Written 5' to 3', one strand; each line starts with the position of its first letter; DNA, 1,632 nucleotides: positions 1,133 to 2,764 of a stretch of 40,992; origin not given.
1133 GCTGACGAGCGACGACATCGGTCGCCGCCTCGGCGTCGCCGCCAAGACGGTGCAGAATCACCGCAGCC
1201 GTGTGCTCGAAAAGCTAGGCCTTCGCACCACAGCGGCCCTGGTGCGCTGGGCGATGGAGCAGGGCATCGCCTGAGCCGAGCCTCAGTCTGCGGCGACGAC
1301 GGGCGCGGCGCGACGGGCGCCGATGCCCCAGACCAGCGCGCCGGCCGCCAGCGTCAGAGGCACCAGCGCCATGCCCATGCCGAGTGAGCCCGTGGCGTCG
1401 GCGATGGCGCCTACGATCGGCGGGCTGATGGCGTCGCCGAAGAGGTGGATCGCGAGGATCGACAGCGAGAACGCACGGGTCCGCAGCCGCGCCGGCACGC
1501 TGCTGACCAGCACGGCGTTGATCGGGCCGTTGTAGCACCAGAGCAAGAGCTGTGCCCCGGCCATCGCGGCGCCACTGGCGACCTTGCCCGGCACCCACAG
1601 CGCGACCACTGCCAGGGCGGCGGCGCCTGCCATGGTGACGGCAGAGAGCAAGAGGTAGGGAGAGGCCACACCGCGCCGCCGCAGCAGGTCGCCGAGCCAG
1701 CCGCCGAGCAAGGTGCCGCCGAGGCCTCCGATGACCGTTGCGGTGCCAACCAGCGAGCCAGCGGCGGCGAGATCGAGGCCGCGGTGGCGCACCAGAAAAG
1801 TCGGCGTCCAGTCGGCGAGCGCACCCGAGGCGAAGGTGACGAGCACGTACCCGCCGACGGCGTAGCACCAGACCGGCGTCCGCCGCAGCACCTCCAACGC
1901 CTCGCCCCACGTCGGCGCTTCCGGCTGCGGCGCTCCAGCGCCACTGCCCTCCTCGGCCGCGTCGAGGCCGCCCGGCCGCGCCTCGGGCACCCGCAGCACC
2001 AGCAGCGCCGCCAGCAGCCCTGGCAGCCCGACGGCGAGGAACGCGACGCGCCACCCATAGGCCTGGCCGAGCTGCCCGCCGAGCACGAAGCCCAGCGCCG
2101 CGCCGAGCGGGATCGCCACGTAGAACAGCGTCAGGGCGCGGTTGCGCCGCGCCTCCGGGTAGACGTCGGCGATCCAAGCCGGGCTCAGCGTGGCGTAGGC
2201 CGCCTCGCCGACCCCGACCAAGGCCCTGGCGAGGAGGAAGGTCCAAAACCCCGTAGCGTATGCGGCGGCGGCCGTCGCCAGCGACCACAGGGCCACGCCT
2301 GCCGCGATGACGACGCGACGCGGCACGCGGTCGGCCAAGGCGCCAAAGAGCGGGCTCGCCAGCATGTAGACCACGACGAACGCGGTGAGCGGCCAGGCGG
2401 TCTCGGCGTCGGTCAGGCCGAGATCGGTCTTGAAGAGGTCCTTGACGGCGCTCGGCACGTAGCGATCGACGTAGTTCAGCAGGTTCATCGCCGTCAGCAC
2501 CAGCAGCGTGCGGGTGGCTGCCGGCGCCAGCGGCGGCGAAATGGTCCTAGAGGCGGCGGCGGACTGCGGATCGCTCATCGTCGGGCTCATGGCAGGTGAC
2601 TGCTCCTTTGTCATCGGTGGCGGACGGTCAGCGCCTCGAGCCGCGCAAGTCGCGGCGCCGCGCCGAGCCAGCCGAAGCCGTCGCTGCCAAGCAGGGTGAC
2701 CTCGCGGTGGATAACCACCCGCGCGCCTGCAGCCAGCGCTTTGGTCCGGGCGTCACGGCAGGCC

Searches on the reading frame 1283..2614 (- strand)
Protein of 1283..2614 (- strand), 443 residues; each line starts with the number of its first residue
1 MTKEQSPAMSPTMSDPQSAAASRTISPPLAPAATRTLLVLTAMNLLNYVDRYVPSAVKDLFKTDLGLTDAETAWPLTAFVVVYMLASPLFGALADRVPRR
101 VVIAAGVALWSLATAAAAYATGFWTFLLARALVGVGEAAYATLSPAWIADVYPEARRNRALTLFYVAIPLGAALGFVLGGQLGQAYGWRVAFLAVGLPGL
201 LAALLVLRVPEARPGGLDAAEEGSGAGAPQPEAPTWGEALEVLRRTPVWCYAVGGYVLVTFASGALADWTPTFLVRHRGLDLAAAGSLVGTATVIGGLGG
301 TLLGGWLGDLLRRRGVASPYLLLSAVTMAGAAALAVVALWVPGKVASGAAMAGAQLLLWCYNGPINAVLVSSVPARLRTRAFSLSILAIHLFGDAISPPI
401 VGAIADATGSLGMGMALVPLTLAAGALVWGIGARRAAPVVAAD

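Call 10: search_protein_families(library=pfam, proteins=[window:1283-2614:-], max_evalue=0.001)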
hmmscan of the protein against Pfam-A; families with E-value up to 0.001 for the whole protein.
window:1283-2614:- (443 aa): 5 families
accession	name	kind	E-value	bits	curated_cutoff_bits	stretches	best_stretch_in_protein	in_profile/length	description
PF07690.21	MFS_1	-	1e-52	179.7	33.4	1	42-393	3-342/347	Major Facilitator Superfamily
PF00083.30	Sugar_tr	-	2.9e-14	53.2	22.3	1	68-211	44-193/452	Sugar (and other) transporter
PF03137.26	OATP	-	3.1e-11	42.7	25.8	1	124-186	134-196/545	Organic Anion Transporter Polypeptide (OATP) family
PF12832.13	MFS_1_like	-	0.00017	21.2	25.2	0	114-193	292-372/373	MFS_1 like family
PF00854.27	PTR2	-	0.00029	20.3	27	1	101-207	9-118/392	POT family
